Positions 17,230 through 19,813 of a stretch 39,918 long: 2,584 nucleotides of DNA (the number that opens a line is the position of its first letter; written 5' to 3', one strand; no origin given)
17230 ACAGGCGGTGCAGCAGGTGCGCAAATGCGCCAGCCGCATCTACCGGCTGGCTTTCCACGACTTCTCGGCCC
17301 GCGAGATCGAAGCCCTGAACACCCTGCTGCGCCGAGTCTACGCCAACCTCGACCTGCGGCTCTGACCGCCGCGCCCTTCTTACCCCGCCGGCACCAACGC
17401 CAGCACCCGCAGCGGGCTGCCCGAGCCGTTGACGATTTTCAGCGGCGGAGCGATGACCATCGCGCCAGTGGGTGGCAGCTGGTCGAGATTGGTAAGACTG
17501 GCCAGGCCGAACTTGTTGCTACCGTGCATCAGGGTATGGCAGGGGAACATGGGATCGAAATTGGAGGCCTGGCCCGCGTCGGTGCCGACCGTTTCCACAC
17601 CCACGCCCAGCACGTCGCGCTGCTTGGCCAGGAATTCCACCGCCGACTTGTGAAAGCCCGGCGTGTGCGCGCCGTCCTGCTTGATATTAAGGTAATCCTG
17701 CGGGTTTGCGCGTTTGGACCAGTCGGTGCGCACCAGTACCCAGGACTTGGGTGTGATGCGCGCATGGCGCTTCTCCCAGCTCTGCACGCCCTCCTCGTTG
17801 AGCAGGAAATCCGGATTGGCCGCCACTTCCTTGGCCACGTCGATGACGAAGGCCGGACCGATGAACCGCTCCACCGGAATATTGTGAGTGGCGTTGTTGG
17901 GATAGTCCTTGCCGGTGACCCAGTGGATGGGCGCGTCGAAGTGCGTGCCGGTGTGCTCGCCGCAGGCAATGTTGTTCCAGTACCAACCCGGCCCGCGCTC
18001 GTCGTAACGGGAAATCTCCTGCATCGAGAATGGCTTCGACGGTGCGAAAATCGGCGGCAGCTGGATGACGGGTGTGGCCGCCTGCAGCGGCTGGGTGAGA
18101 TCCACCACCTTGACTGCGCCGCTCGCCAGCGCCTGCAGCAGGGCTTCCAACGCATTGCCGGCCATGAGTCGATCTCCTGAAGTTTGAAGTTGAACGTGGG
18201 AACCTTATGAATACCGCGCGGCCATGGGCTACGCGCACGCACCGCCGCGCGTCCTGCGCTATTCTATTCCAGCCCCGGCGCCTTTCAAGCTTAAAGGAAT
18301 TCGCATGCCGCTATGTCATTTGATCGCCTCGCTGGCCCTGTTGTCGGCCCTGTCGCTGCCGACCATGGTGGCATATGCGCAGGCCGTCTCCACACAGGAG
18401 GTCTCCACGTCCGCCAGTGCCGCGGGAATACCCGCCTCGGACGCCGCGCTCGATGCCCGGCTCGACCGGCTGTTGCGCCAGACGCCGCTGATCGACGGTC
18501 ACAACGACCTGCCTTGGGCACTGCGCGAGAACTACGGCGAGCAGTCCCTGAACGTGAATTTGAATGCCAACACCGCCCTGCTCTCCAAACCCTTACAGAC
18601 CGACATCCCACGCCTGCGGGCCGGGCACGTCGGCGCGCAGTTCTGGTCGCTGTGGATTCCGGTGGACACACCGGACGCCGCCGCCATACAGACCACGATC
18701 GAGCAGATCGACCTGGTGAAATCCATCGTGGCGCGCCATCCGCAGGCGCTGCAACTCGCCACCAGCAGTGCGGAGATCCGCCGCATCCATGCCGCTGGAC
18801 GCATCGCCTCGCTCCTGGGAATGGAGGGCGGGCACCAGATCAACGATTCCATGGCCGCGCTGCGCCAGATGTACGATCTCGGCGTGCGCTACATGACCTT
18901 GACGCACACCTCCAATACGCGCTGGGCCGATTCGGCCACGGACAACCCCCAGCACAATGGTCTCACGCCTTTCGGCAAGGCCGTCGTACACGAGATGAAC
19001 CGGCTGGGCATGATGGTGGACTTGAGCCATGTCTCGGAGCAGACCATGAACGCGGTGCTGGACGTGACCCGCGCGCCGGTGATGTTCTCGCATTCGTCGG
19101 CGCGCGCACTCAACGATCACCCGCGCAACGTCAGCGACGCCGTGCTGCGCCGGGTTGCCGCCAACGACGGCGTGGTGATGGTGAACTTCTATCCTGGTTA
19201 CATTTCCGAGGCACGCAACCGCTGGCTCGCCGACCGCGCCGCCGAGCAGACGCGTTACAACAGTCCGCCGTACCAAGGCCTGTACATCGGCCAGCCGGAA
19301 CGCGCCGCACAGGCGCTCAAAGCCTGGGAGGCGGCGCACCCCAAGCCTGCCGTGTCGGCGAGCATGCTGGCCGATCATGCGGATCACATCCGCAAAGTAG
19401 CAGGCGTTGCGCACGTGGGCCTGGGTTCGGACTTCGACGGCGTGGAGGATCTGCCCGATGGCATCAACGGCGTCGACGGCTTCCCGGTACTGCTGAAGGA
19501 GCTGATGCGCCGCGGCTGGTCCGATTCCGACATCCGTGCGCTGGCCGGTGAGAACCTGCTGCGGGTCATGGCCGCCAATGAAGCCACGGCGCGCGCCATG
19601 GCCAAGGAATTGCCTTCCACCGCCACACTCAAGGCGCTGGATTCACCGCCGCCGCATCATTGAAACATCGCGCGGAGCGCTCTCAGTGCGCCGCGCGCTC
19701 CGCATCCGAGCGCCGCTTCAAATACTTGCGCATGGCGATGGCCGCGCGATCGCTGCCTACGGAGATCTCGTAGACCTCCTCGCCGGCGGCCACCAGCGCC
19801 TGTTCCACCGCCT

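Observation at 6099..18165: Aryl-CoA catabolic supra-operon headed by a 2-oxoacid:ferredoxin oxidoreductase instead of an aryl-CoA ligase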

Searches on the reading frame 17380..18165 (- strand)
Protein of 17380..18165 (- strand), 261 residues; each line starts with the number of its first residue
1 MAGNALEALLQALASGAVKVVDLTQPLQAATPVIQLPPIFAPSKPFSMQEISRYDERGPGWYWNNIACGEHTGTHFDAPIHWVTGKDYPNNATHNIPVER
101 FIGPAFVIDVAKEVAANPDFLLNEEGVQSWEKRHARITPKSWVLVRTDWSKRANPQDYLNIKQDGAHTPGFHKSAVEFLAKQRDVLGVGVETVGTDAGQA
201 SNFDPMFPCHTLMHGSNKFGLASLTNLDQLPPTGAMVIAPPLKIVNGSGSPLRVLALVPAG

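Call 7: search_protein_families(library=pfam, proteins=[window:17380-18165:-])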
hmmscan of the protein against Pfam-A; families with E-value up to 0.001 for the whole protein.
window:17380-18165:- (261 aa): 1 family
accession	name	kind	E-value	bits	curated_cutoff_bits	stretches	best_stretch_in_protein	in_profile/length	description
PF04199.19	Cyclase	-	5.7e-40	137.3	23.1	1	21-197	1-142/142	Putative cyclase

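Call 8: search_protein_families(library=ncbifam, proteins=[window:17380-18165:-])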
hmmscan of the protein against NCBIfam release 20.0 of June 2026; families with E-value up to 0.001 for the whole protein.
window:17380-18165:- (261 aa): 1 family
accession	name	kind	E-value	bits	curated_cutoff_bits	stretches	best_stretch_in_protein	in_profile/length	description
TIGR03035.1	trp_arylform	equivalog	9e-11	42.1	223.05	1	20-254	2-201/206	arylformamidase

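Call 42: search_solved_structures(query=window:17380-18165:-, max_evalue=0.001, show_alignments=2)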
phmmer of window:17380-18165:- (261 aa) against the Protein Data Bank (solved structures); distinct sequences matched with E-value up to 0.001: 11.
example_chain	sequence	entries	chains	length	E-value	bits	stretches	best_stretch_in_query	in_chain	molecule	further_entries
5nmp_A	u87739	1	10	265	1.4e-97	329.3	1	6-258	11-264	Isatin hydrolase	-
5nna_A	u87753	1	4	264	2.4e-95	322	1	4-258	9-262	isatin hydrolase A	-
5nnb_A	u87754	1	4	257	2.8e-95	321.8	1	5-258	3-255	isatin hydrolase A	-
4j0n_A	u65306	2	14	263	5.2e-81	275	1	3-260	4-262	Isatin hydrolase B | Putative uncharacterized protein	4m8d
8f9x_A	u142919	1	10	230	3.5e-26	95.2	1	50-258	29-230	Cyclase family protein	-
1r61_A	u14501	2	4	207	7.1e-08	35.2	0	17-110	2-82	metal-dependent hydrolase | Hydrolase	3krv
8hmo_A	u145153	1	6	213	6.6e-07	32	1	19-257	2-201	Metal-dependent hydrolase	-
4cob_A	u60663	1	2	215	7.6e-06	28.6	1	38-255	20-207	KYNURENINE FORMAMIDASE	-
4cog_A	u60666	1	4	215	1.4e-05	27.7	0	30-110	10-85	KYNURENINE FORMAMIDASE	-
4co9_A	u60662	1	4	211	0.00011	24.8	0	42-112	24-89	KYNURENINE FORMAMIDASE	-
4cz1_A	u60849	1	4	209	0.00011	24.8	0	42-112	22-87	KYNURENINE FORMAMIDASE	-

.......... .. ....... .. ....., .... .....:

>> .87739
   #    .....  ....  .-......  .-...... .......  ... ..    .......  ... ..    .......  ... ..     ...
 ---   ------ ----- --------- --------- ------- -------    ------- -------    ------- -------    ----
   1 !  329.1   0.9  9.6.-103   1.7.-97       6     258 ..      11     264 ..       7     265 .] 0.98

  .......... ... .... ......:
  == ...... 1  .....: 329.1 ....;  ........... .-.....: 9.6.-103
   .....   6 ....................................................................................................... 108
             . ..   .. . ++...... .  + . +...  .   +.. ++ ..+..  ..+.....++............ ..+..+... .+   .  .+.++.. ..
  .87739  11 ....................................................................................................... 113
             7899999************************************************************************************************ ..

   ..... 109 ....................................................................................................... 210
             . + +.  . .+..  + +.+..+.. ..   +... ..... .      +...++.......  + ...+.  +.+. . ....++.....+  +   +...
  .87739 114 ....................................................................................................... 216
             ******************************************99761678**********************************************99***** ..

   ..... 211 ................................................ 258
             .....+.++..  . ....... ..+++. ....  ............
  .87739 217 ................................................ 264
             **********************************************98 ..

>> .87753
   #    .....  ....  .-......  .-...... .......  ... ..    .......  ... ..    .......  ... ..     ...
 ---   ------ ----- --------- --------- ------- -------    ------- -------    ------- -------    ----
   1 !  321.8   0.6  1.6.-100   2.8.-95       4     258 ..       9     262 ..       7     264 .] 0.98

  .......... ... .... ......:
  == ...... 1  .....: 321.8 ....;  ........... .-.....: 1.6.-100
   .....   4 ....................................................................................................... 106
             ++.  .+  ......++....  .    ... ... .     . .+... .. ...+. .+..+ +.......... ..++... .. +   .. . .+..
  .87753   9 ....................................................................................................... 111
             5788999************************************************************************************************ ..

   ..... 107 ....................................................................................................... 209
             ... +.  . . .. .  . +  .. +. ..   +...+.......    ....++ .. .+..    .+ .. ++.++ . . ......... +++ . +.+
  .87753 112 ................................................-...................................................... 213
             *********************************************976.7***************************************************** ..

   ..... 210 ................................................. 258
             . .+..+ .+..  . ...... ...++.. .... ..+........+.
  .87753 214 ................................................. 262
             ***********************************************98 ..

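Call 53: search_dna_similar(query=window:17380-18165:-, collection=plasmids, mode=protein, max_rows=60, max_evalue=1e-40, rows=spread)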
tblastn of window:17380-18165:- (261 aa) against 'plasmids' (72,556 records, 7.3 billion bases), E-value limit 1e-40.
Records with a match: 61; places in all: 80; records where one place covers at least 80% of the query: 61.
Best place of each record, by identity: 60-80% 2; <60% 59.
By first word of the organism name: Sulfitobacter 19; Roseibium 6; Novosphingobium 4; Labrenzia 4; Burkholderia 3; Paracoccus 3; Tritonibacter 3; Azospirillum 2; Deinococcus 2; Alloyangia 2; and 13 more.
By predicted mobility (MOB-suite, as given by PLSDB): non-mobilizable 56; mobilizable 3; conjugative 2.
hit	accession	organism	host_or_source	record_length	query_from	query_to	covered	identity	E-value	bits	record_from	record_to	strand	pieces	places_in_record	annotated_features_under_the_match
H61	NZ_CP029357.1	Azospirillum thermophilum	cell culture,hot spring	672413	1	258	99%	60.1%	7e-99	323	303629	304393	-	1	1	cyclase family protein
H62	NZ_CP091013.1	Burkholderia cenocepacia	-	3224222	4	258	98%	59.6%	6e-101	329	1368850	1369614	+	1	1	none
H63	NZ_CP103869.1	Novosphingobium humi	pure culture,soil biofilm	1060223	4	258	98%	59.6%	1e-92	305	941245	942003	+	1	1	none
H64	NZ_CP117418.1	Novosphingobium humi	Single cell,Soil from military shooting ...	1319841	4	258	98%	59.6%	1e-92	305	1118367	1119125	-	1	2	none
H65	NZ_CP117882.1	Novosphingobium sp. KACC 22771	Single cell,soil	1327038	4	258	98%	59.6%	6e-92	303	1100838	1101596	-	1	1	none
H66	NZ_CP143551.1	Burkholderia multivorans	Homo sapiens,bronchoalveolar lavage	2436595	4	260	98%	58.8%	2e-97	318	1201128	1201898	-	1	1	none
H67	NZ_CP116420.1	Sulfitobacter faviae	Hexacorallia,culture,Cold water coral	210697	4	260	98%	58.0%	9e-92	302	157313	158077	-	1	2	cyclase family protein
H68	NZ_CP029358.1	Azospirillum thermophilum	cell culture,hot spring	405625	18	260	93%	61.3%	1e-95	313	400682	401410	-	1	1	cyclase family protein | ATP-dependent acyl-CoA ligase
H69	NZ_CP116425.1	Sulfitobacter faviae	Hexacorallia,culture,Cold water coral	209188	4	260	98%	57.6%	4e-91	301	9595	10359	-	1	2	cyclase family protein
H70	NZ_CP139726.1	Sulfitobacter faviae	Bacterial Culture,hydrothermal vent ...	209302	4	260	98%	57.6%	1e-90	299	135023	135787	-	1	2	cyclase family protein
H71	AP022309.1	Burkholderia sp. SFA1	-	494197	4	258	98%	58.0%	2e-95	313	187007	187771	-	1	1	cyclase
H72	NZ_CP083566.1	Sulfitobacter sp. W027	-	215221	4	260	98%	57.2%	2e-91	301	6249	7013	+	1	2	cyclase family protein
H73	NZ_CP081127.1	Sulfitobacter sp. W002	-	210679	4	260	98%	56.8%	2e-90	299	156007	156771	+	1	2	cyclase family protein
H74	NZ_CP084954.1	Sulfitobacter indolifex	cell culture,Seawater from the North ...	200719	4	260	98%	56.8%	6e-90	297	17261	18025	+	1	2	cyclase family protein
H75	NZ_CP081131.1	Sulfitobacter sp. W074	-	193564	4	260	98%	56.8%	6e-90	297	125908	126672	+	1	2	cyclase family protein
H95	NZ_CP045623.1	Roseibium aggregatum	-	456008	4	258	98%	54.9%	8e-89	294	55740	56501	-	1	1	cyclase family protein | SDR family NAD(P)-dependent oxidoreductase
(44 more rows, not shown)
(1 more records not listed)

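Call 54: get_annotated_region(hit=H61, flank=12000)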
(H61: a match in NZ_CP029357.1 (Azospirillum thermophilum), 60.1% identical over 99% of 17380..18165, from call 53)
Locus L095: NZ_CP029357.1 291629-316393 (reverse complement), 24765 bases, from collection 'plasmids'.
description: Azospirillum thermophilum strain CFH 70021 plasmid unnamed2
organism: Azospirillum thermophilum (NCBI taxid 2202148)
taxonomy: Bacteria; Pseudomonadota; Alphaproteobacteria; Rhodospirillales; Azospirillaceae; Azospirillum; Azospirillum thermophilum
host: -; source: cell culture,hot spring; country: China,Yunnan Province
typing (MOB-suite, as given by PLSDB): non-mobilizable
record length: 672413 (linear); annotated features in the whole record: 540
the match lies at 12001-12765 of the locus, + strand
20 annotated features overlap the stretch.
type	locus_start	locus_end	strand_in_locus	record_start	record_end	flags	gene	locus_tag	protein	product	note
CDS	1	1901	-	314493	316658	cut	-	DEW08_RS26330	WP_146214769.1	TonB-dependent siderophore receptor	GO:0015891 - siderophore transport [Evidence IEA]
CDS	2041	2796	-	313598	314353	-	-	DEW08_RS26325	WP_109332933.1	3-oxoacyl-ACP reductase family protein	-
CDS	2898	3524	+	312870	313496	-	-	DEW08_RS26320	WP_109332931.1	TetR/AcrR family transcriptional regulator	GO:0006355 - regulation of DNA-templated transcription [Evidence IEA]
CDS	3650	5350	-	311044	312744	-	-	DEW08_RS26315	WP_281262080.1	methyl-accepting chemotaxis protein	GO:0007165 - signal transduction [Evidence IEA]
CDS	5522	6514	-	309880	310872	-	-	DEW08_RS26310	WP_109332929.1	AraC family transcriptional regulator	-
CDS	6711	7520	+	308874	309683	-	-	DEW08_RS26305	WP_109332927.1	SDR family oxidoreductase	-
CDS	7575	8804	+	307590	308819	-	-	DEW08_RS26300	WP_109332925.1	styrene monooxygenase/indole monooxygenase family protein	-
CDS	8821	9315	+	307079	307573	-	-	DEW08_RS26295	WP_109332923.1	flavin reductase family protein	-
CDS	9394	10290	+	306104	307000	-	-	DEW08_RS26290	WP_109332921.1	transporter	-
CDS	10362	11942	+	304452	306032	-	-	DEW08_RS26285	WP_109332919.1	NAD(P)/FAD-dependent oxidoreductase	-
CDS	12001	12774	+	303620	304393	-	-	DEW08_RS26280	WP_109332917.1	cyclase family protein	-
CDS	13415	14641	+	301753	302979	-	-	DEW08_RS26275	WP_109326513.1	ISAs1 family transposase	-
CDS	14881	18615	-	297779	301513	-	putA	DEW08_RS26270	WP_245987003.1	trifunctional transcriptional regulator/proline dehydrogenase/L-glutamate gamma-semialdehyde dehydrogenase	GO:0006561 - proline biosynthetic process [Evidence IEA]; GO:0006355 - regulation of DNA-templated transcription ...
CDS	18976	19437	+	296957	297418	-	-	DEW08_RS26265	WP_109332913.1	Lrp/AsnC ligand binding domain-containing protein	-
CDS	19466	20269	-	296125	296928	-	-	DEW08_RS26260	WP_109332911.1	polysaccharide deacetylase family protein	-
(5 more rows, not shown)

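Call 55: get_annotated_region(hit=H71, flank=12000)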
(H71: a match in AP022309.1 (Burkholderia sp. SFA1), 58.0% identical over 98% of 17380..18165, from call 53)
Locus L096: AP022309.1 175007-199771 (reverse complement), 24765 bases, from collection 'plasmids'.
description: Burkholderia sp. SFA1 plasmid BSFA1_p3 DNA, complete genome
organism: Burkholderia sp. SFA1 (NCBI taxid 341178)
taxonomy: Bacteria; Pseudomonadota; Betaproteobacteria; Burkholderiales; Burkholderiaceae; Burkholderia; Burkholderia sp. SFA1
host: -; source: -; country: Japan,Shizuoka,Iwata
typing (MOB-suite, as given by PLSDB): mobilizable; relaxase MOBP
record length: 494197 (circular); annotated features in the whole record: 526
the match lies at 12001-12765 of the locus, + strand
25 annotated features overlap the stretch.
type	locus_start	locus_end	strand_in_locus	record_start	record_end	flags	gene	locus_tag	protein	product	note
CDS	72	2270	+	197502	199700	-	-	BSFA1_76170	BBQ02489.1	indolepyruvate ferredoxin oxidoreductase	-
CDS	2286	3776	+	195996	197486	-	-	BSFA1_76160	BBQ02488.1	indolepyruvate oxidoreductase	-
CDS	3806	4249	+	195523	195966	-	-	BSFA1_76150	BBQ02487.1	4-hydroxybenzoyl-CoA thioesterase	-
CDS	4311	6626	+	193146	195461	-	-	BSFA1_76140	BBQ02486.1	bifunctional hydroxylase/oxidoreductase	-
CDS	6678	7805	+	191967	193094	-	-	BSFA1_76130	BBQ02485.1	gentisate 1,2-dioxygenase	-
CDS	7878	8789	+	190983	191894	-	-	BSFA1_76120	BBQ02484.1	gentisate 1,2-dioxygenase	-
CDS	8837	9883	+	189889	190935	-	-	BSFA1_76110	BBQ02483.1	nitrilase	-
CDS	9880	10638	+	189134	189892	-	maiA_4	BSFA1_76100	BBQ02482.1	maleate isomerase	-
CDS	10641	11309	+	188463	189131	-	-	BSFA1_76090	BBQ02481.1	Asp/Glu/hydantoin racemase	-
CDS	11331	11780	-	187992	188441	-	-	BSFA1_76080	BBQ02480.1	MarR family transcriptional regulator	-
CDS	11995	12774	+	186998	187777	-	-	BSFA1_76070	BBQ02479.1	cyclase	-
CDS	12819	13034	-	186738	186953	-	-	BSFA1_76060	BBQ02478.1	hypothetical protein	-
CDS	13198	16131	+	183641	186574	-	-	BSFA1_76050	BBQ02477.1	DDE transposase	-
CDS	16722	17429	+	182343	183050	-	-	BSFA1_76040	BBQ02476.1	hypothetical protein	-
CDS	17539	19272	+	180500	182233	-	-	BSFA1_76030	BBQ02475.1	hypothetical protein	-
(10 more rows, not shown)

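Call 56: get_annotated_region(hit=H95, flank=12000)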
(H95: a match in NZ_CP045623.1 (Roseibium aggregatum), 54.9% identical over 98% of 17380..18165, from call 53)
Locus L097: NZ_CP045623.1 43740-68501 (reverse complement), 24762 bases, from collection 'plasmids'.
description: Roseibium aggregatum strain SDL044 plasmid unnamed1, complete sequence
organism: Roseibium aggregatum (NCBI taxid 187304)
taxonomy: Bacteria; Pseudomonadota; Alphaproteobacteria; Hyphomicrobiales; Stappiaceae; Roseibium; Roseibium aggregatum
host: -; source: -; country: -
typing (MOB-suite, as given by PLSDB): non-mobilizable
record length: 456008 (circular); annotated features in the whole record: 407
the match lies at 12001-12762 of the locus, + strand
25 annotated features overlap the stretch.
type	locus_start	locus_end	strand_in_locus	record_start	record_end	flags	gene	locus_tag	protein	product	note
CDS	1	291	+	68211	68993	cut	-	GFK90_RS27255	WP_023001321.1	IclR family transcriptional regulator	GO:0006355 - regulation of DNA-templated transcription [Evidence IEA]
CDS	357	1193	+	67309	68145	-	-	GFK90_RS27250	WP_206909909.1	amidohydrolase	-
CDS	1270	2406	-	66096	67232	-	-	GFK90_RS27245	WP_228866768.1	carbohydrate ABC transporter substrate-binding protein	-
CDS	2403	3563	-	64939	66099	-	-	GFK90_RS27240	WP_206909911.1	CaiB/BaiF CoA-transferase family protein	-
CDS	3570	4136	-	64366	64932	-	-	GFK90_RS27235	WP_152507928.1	MaoC family dehydratase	-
CDS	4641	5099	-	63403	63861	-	-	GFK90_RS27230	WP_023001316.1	MarR family transcriptional regulator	-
CDS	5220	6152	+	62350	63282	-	-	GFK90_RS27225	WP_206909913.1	PDR/VanB family oxidoreductase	-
CDS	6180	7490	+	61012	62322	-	-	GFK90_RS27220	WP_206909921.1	aromatic ring-hydroxylating dioxygenase subunit alpha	-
CDS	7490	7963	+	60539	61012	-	-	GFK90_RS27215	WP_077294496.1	aromatic-ring-hydroxylating dioxygenase subunit beta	GO:0019439 - aromatic compound catabolic process [Evidence IEA]; GO:0006725 - cellular aromatic compound metabolic ...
CDS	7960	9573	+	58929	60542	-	-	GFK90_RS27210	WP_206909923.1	AMP-binding protein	-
CDS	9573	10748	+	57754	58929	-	-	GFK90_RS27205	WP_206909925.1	thiolase family protein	-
CDS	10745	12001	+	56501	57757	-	-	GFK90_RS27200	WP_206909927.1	SDR family NAD(P)-dependent oxidoreductase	-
CDS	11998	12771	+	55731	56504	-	-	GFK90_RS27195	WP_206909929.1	cyclase family protein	-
CDS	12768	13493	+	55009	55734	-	-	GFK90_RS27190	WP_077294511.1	SDR family oxidoreductase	-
CDS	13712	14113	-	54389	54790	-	-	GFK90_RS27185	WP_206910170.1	thioesterase family protein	-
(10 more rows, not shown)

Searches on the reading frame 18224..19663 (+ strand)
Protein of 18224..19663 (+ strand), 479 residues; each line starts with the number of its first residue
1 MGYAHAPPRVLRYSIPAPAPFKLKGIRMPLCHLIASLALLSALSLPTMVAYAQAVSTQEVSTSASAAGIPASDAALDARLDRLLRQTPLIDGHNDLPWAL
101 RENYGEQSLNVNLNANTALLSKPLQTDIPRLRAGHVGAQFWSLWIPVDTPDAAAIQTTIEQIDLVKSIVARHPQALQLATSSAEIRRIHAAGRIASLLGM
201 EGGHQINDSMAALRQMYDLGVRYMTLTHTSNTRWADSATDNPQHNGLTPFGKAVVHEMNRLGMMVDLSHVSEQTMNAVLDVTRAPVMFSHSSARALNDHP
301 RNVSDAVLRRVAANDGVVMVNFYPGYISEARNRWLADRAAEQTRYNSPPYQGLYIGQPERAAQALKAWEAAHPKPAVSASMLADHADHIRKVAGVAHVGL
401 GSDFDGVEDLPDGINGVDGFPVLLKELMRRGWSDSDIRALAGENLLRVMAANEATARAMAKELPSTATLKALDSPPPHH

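Call 73: search_protein_families(library=pfam, proteins=[window:18224-19663:+], max_evalue=0.00001)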
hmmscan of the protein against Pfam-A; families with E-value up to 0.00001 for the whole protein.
window:18224-19663:+ (479 aa): 1 family
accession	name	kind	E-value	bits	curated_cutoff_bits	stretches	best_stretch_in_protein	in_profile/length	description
PF01244.27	Peptidase_M19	-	7.9e-116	387.1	26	1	83-450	2-318/319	Membrane dipeptidase (Peptidase family M19)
